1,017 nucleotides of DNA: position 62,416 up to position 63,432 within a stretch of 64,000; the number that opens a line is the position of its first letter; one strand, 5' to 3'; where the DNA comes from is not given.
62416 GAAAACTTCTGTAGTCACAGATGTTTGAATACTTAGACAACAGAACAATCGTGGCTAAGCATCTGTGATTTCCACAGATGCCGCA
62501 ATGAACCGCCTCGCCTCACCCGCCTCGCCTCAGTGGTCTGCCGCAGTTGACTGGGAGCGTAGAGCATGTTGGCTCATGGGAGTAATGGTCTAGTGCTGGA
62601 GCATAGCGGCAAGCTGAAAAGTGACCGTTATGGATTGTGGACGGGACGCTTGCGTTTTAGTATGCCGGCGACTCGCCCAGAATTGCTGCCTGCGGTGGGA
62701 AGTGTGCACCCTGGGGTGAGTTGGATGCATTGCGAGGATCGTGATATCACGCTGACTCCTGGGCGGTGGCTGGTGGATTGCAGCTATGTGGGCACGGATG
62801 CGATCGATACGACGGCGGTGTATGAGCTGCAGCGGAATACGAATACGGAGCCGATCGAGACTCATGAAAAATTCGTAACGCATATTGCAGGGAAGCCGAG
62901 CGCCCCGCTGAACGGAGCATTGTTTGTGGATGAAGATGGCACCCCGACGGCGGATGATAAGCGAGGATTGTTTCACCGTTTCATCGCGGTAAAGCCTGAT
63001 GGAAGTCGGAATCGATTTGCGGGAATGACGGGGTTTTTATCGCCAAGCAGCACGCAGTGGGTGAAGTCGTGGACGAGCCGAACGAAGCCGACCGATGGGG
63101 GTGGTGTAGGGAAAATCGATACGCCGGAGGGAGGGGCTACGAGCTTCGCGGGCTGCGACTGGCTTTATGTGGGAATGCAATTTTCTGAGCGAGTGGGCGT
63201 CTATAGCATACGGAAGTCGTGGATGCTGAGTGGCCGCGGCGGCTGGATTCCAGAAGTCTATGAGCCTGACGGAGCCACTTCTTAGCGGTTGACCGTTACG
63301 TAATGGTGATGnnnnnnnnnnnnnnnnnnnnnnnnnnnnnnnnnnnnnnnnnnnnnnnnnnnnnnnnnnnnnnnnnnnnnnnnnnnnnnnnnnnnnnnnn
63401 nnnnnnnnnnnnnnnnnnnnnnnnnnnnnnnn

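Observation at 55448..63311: Invariant GTTGAC box at a fixed offset (19 nt; 20 nt once) upstream of the ATG of every gap-preceded island gene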

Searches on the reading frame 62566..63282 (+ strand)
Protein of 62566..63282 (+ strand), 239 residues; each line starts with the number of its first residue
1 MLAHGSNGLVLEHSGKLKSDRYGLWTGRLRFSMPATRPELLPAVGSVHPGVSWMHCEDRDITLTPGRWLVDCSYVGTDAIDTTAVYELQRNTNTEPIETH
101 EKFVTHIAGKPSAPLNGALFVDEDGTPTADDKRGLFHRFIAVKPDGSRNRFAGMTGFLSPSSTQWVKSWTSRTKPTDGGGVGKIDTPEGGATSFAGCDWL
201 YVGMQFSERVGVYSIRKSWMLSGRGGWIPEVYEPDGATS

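Call 7: find_encoding_contigs(protein=window:62566-63282:+, flank=10000, max_places=10)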
Protein window:62566-63282:+ (239 aa): 4 contigs read that carry it; 3 places shown.
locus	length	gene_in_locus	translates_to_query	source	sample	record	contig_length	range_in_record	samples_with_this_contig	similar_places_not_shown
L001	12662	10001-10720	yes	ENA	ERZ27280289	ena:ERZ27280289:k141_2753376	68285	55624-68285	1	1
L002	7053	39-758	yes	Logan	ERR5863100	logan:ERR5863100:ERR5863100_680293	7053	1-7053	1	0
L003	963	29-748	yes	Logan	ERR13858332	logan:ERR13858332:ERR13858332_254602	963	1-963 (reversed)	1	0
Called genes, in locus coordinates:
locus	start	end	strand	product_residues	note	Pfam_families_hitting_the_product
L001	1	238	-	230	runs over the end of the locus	PF04055:Radical_SAM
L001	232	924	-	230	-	PF06508:QueC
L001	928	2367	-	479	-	PF00206:Lyase_1, PF10397:ADSL_C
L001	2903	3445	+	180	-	PF01520:Amidase_3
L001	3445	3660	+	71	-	-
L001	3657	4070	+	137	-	-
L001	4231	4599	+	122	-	-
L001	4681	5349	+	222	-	-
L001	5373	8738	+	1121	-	-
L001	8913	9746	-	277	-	PF13365:Trypsin_2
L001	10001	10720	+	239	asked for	-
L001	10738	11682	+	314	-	-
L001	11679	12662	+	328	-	?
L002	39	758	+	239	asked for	-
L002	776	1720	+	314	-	-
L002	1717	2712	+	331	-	-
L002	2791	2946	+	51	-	-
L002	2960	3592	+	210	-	-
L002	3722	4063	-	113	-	-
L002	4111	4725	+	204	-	-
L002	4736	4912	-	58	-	-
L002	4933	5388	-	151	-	-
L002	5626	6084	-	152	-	-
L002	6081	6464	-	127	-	-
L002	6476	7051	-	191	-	?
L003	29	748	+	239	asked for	-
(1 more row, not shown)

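Call 8: search_protein_families(library=phrogs, proteins=[window:62566-63282:+], max_evalue=0.01)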
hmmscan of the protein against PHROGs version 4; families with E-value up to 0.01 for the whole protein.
window:62566-63282:+ (239 aa): 0 families

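Call 30: find_related_loci(query=window:62566-63282:+, collection=viral_contigs, flank=10000)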
Query window:62566-63282:+ (239 aa) in viral_contigs; peptide patterns used: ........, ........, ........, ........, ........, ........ (x = any residue, [..] = any of these).
22 stretches matched a pattern; 7 encode a relative of the query (tblastn E <= 1e-3); 7 distinct loci.
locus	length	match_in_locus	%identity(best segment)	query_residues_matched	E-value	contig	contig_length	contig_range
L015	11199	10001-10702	72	1-234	9e-117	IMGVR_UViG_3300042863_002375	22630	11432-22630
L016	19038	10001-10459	29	74-232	2e-7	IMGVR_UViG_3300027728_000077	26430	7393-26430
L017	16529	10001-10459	29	74-232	3e-7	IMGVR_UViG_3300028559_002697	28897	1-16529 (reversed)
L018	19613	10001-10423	26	86-232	7e-6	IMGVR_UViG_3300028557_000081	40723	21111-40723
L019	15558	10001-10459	26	74-232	4e-5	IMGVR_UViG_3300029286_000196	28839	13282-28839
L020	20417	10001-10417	26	86-232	4e-5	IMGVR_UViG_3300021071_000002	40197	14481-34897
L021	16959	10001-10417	26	86-232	9e-5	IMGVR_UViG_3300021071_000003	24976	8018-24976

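Call 37: search_protein_families(library=pfam, proteins=[window:62566-63282:+, L002:782-1717:+, L002:1717-2709:+, L002:2960-3589:+, L002:4111-4722:+, L002:4936-5388:-, L002:5629-6084:-], max_evalue=0.01)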
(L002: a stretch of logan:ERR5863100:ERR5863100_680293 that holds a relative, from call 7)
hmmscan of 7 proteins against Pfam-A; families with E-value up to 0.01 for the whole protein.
window:62566-63282:+ (239 aa): 0 families

L002:782-1717:+ (312 aa): 0 families

L002:1717-2709:+ (331 aa): 0 families

L002:2960-3589:+ (210 aa): 0 families

L002:4111-4722:+ (204 aa): 0 families

L002:4936-5388:- (151 aa): 0 families

L002:5629-6084:- (152 aa): 0 families

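Call 38: search_protein_families(library=pfam, proteins=[L020:7388-9787:+, L020:9806-10420:+, L020:10357-12090:+, L020:12980-15460:+, L020:15520-17250:+, L020:17517-18935:+, L018:1650-2270:+, L018:2280-3167:+, L018:17903-19465:-, L016:879-2276:+], max_evalue=0.01)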
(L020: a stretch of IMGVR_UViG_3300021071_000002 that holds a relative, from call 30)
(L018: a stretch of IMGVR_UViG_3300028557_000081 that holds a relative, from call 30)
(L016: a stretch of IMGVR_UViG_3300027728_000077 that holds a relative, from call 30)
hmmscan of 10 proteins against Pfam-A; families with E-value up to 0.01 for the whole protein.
L020:7388-9787:+ (800 aa): 0 families

L020:9806-10420:+ (205 aa): 0 families

L020:10357-12090:+ (578 aa): 1 family
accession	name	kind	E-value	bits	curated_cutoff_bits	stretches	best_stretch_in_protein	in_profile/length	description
PF04513.17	Baculo_PEP_C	-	0.0027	18.2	38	0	353-432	42-118/140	Baculovirus polyhedron envelope protein, PEP, C terminus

L020:12980-15460:+ (827 aa): 2 families
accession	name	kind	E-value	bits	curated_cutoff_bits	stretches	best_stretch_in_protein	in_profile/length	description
PF01391.23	Collagen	-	1.6e-55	185.2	27.2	5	431-489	1-59/60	Collagen triple helix repeat (20 copies)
PF22237.3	SO2946-like_C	-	1.4e-11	45.1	27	1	650-806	3-157/163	SO2946-like, C-terminal domain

L020:15520-17250:+ (577 aa): 3 families
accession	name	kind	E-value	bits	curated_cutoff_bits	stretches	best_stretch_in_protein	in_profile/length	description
PF13306.12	LRR_5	-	6.3e-58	194.6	27.7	2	371-483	15-126/127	BspA type Leucine rich repeat region (6 copies)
PF13855.12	LRR_8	-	9.6e-06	25.7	27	0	400-442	12-55/61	Leucine rich repeat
PF05725.18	FNIP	-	0.0016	19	21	0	438-472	5-39/44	FNIP Repeat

L020:17517-18935:+ (473 aa): 0 families

L018:1650-2270:+ (207 aa): 1 family
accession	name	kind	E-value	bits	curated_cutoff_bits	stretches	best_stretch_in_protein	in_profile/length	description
PF00261.25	Tropomyosin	-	0.0096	15.8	38.6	0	8-144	6-142/242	Tropomyosin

L018:2280-3167:+ (296 aa): 0 families

L018:17903-19465:- (521 aa): 2 families
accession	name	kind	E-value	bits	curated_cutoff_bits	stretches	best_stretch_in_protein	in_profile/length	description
PF00239.26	Resolvase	-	7.4e-19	68.7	23.3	1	4-162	1-144/145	Resolvase, N terminal domain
PF07508.19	Recombinase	-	5.8e-14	52.6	21.1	1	189-286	1-102/102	Recombinase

L016:879-2276:+ (466 aa): 3 families
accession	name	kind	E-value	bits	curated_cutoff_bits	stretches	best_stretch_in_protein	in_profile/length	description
PF01343.23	Peptidase_S49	-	1.7e-27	96.7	24.9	1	119-263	3-150/154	Peptidase family S49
PF25145.1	NfeD1b_N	-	3e-09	37.2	40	1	82-161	21-98/189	NfeD1b, N-terminal domain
PF00574.28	CLP_protease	-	0.009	16.3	20.2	0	89-155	43-109/182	Clp protease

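Call 44: find_related_loci(query=L016:879-2276:+, collection=viral_contigs, flank=10000)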
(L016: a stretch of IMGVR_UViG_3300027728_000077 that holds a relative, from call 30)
Query L016:879-2276:+ (466 aa) in viral_contigs; peptide patterns used: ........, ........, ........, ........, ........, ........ (x = any residue, [..] = any of these).
150 stretches matched a pattern; 145 encode a relative of the query (tblastn E <= 1e-3); the best 80 are kept; 79 distinct loci.
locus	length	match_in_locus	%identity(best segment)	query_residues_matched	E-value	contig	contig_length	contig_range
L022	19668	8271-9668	100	1-466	0e+0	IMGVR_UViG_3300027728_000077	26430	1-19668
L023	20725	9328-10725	97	1-466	0e+0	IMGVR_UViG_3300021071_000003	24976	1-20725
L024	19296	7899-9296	95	1-466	0e+0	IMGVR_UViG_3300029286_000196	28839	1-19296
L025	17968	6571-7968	95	1-466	0e+0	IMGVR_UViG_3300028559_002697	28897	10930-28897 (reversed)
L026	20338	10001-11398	94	1-466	0e+0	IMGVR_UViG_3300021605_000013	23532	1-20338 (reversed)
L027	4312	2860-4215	90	1-466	0e+0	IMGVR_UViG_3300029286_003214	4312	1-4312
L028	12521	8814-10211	87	1-466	0e+0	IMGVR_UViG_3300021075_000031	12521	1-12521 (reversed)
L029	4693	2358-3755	85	1-466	0e+0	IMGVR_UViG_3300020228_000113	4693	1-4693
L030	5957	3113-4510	84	1-466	0e+0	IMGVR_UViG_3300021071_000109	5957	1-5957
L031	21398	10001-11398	86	1-466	0e+0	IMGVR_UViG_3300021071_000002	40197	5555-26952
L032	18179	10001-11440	88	1-466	0e+0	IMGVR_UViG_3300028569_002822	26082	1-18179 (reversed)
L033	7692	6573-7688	97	1-372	0e+0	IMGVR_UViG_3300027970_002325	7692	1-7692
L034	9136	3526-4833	72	5-464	0e+0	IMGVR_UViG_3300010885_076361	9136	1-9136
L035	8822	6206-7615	58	4-465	2e-168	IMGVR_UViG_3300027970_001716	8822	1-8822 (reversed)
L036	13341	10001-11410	58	4-465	2e-168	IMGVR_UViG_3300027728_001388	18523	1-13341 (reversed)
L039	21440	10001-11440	88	1-466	0e+0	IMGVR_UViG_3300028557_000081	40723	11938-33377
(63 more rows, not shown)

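Call 52: search_protein_families(library=pfam, proteins=[L031:1034-1708:-, L031:190-1098:-, L031:1750-1962:+, L031:1970-2236:+, L031:2259-2867:+, L031:2782-4662:+, L031:4723-5610:+, L031:5768-7024:+, L031:7255-7767:+, L031:8034-9488:+], max_evalue=0.01)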
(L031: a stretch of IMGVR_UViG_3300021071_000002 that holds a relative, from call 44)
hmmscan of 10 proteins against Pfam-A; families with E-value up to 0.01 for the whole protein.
L031:1034-1708:- (225 aa): 1 family
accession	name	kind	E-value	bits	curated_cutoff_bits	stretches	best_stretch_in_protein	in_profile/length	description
PF02195.25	ParB_N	-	0.00012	22.5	26.3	1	12-88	7-87/95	ParB N-terminal domain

L031:190-1098:- (303 aa): 1 family
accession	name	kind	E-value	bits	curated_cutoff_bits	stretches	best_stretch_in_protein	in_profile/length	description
PF20691.3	TAGT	-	8.7e-08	32.8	27.5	1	65-232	2-184/205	TET-Associated Glycosyltransferase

L031:1750-1962:+ (71 aa): 10 families
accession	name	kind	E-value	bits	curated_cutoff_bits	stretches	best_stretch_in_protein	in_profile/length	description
PF01381.28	HTH_3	-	1e-07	32.3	23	1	19-66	1-48/55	Helix-turn-helix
PF13384.12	HTH_23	-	7.1e-06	26.1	24.6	1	23-47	13-37/50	Homeodomain-like domain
PF13560.12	HTH_31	-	6.3e-05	23.7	27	1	19-55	6-43/64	Helix-turn-helix domain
PF02954.25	HTH_8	-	0.00014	21.9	22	1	25-45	16-36/42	Bacterial regulatory protein, Fis family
PF13518.12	HTH_28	-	0.00033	21.1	25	1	24-47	9-32/52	Helix-turn-helix domain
PF12844.13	HTH_19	-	0.00055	20.2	30.2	1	20-55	5-40/64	Helix-turn-helix domain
PF12728.13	HTH_17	-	0.001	19.7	27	0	29-47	3-21/51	Helix-turn-helix domain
PF13542.12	HTH_Tnp_ISL3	-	0.0023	17.8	27.4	1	22-47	22-46/51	Helix-turn-helix domain of transposase family ISL3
PF06056.18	Terminase_5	-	0.005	17.2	20.3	0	26-53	12-39/58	Putative ATPase subunit of terminase (gpP-like)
PF00376.29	MerR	-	0.0095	16.2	28.2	0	32-48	4-20/38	MerR family regulatory protein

L031:1970-2236:+ (89 aa): 0 families

L031:2259-2867:+ (203 aa): 1 family
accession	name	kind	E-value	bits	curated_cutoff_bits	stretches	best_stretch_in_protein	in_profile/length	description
PF15943.11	YdaS_toxin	-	0.0014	18.9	30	1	57-75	12-30/65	Bacterial toxin YdaS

L031:2782-4662:+ (627 aa): 2 families
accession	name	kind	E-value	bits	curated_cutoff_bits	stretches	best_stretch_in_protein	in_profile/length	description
PF05876.18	GpA_ATPase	-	1.6e-38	133.2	25.6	1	58-299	1-240/247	Phage terminase large subunit gpA, ATPase domain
PF20454.4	GpA_nuclease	-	1.1e-21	77.8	22.5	1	320-609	2-289/294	Terminase large subunit gpA, endonuclease domain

L031:4723-5610:+ (296 aa): 1 family
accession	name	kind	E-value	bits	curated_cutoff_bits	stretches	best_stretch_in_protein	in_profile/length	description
PF00561.26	Abhydrolase_1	-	0.0026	17.9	25.8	1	134-180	62-105/245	alpha/beta hydrolase fold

L031:5768-7024:+ (419 aa): 2 families
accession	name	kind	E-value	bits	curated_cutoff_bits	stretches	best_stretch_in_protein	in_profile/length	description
PF01610.23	DDE_Tnp_ISL3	-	2.5e-65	221.1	23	1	160-394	1-232/240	Transposase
PF14690.11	Zn_ribbon_ISL3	-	3.2e-07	31.1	25.5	1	47-90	4-47/47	zinc-finger of transposase IS204/IS1001/IS1096/IS1165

L031:7255-7767:+ (171 aa): 1 family
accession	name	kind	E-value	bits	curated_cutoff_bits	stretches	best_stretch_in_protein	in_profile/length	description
PF05257.22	CHAP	-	1.7e-06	28.9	26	1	43-138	6-81/81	CHAP domain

L031:8034-9488:+ (485 aa): 1 family
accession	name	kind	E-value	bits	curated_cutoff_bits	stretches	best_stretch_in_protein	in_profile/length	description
PF05136.18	Phage_portal_2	-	2.1e-39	136.1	32.9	1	45-353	15-354/354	Phage portal protein, lambda family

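Call 55: find_related_loci(query=L039:155-742:-, collection=viral_contigs, flank=10000)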
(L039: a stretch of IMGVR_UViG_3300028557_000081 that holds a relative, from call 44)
Query L039:155-742:- (196 aa) in viral_contigs; peptide patterns used: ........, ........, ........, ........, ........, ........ (x = any residue, [..] = any of these).
103 stretches matched a pattern; 98 encode a relative of the query (tblastn E <= 1e-3); the best 80 are kept; 80 distinct loci.
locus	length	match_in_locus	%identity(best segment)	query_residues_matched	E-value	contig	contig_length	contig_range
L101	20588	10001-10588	100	1-196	8e-133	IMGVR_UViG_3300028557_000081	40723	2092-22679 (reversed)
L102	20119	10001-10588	100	1-196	8e-133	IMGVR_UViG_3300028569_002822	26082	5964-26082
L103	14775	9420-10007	100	1-196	8e-133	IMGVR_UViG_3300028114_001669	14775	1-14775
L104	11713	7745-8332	97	1-196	3e-129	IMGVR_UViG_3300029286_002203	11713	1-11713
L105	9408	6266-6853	95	1-196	1e-128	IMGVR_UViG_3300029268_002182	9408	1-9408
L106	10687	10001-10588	95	1-196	3e-128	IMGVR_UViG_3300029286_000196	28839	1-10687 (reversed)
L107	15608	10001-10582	96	1-194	2e-126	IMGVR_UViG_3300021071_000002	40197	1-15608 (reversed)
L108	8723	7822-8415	91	3-195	2e-118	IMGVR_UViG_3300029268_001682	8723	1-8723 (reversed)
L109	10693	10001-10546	96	13-194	3e-118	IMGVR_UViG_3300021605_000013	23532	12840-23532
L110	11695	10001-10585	96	1-195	9e-128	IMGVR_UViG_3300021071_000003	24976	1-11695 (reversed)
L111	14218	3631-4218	77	1-195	1e-103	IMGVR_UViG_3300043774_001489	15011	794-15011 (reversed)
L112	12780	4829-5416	77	1-195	1e-103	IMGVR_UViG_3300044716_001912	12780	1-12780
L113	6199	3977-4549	76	5-195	9e-103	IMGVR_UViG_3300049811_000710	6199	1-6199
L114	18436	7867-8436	76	5-194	1e-100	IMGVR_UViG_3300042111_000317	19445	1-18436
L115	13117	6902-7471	74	5-194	1e-97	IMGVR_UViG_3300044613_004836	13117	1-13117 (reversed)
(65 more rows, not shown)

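Call 57: search_protein_families(library=pfam, proteins=[L101:10001-10588:+, L101:10642-11112:+, L101:11804-12331:+, L101:12307-13215:+, L101:14087-15139:+, L101:15727-16437:+, L101:16983-17834:+, L101:18196-18528:+, L101:18605-19507:+, L101:19568-19948:+], max_evalue=0.01)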
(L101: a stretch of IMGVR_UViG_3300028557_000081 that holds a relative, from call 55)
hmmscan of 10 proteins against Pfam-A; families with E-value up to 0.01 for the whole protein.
L101:10001-10588:+ (196 aa): 1 family
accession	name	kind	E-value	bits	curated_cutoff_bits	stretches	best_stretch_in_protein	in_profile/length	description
PF12002.13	MgsA_C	-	0.0049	17.2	27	1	38-119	3-82/167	MgsA AAA+ ATPase C terminal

L101:10642-11112:+ (157 aa): 0 families

L101:11804-12331:+ (176 aa): 1 family
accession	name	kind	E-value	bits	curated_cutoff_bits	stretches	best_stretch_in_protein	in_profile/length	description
PF19474.4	DUF6011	-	2.6e-09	36.9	26.6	1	146-173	9-36/37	Family of unknown function (DUF6011)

L101:12307-13215:+ (303 aa): 2 families
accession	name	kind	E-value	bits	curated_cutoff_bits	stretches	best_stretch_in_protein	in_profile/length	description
PF01068.26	DNA_ligase_A_M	-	7.9e-08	32.7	26.2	1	17-189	1-204/204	ATP dependent DNA ligase domain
PF14743.12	DNA_ligase_OB_2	-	2e-06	28.1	28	1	231-298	7-66/66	DNA ligase OB-like domain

L101:14087-15139:+ (351 aa): 1 family
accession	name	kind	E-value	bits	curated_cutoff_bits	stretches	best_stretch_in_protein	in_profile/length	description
PF12224.13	Amidoligase_2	-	2e-09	38.2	22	1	48-265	3-239/245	Putative amidoligase enzyme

L101:15727-16437:+ (237 aa): 3 families
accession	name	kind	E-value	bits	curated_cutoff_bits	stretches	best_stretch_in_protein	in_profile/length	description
PF14120.11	YhzD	-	0.0027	18.1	27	0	50-77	10-37/61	YhzD-like protein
PF08281.18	Sigma70_r4_2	-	0.0048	17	25.7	0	201-232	18-49/54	Sigma-70, region 4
PF13556.12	HTH_30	-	0.0061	16.8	27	0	207-232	10-35/59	PucR C-terminal helix-turn-helix domain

L101:16983-17834:+ (284 aa): 15 families
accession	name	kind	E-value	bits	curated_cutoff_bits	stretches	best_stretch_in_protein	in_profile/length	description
PF00004.35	AAA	-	3.7e-09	37.6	21.2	1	118-229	1-124/131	ATPase family associated with various cellular activities (AAA)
PF05496.18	RuvB_N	-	1.5e-06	28.5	27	1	83-140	2-58/159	Holliday junction DNA helicase RuvB P-loop domain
PF07728.20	AAA_5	-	1.2e-05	25.8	22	1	118-202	2-92/139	AAA domain (dynein-related subfamily)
PF13191.12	AAA_16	-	4.7e-05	24.4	32.6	1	106-147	17-56/167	AAA ATPase domain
PF20720.3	nSTAND3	-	7.8e-05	22.9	27.2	1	118-150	20-54/155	Novel STAND NTPase 3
PF13481.12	AAA_25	-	0.00026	21.1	27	1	118-153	36-66/195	AAA domain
PF13238.12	AAA_18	-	0.0011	19.9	29.4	1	118-141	1-23/128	AAA domain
PF13521.12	AAA_28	-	0.0017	19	27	1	117-166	1-46/164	AAA domain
PF13479.12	AAA_24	-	0.0017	18.7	27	1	116-135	3-22/195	AAA domain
PF13401.12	AAA_22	-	0.0018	19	27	1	118-142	8-32/130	AAA domain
PF06068.19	TIP49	-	0.0034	17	23.8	1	89-144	25-79/347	TIP49 P-loop domain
PF06414.18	Zeta_toxin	-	0.0049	16.8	22.3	1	111-143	12-45/199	Zeta toxin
PF03266.21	NTPase_1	-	0.0062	16.8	23.9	0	117-140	1-24/168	NTPase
PF00910.28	RNA_helicase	-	0.0064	17.4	21.5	1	118-141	1-24/105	RNA helicase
PF13207.12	AAA_17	-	0.0075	17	27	0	121-139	1-19/136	AAA domain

L101:18196-18528:+ (111 aa): 0 families

L101:18605-19507:+ (301 aa): 5 families
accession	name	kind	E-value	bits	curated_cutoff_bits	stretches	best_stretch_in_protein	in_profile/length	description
PF00004.35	AAA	-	2.3e-25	90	21.2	1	87-210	3-130/131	ATPase family associated with various cellular activities (AAA)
PF06068.19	TIP49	-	0.00025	20.7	23.8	1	61-135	30-104/347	TIP49 P-loop domain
PF05707.18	Zot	-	0.0023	17.8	20.3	0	125-209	64-145/197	Zonular occludens toxin (Zot)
PF17862.7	AAA_lid_3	-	0.0041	17.1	27.2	0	233-261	2-30/45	AAA+ lid domain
PF07728.20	AAA_5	-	0.0064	16.9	22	0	88-152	5-78/139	AAA domain (dynein-related subfamily)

L101:19568-19948:+ (127 aa): 1 family
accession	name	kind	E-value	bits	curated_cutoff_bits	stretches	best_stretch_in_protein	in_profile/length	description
PF14207.11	DpnD-PcfM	-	0.00074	19.9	25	1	79-101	12-34/46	DpnD/PcfM-like protein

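Call 59: search_solved_structures(query=L101:15727-16437:+, max_evalue=10, show_alignments=2)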
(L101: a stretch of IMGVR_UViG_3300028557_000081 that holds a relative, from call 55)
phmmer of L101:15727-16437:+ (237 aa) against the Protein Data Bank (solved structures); distinct sequences matched with E-value up to 10: 0.
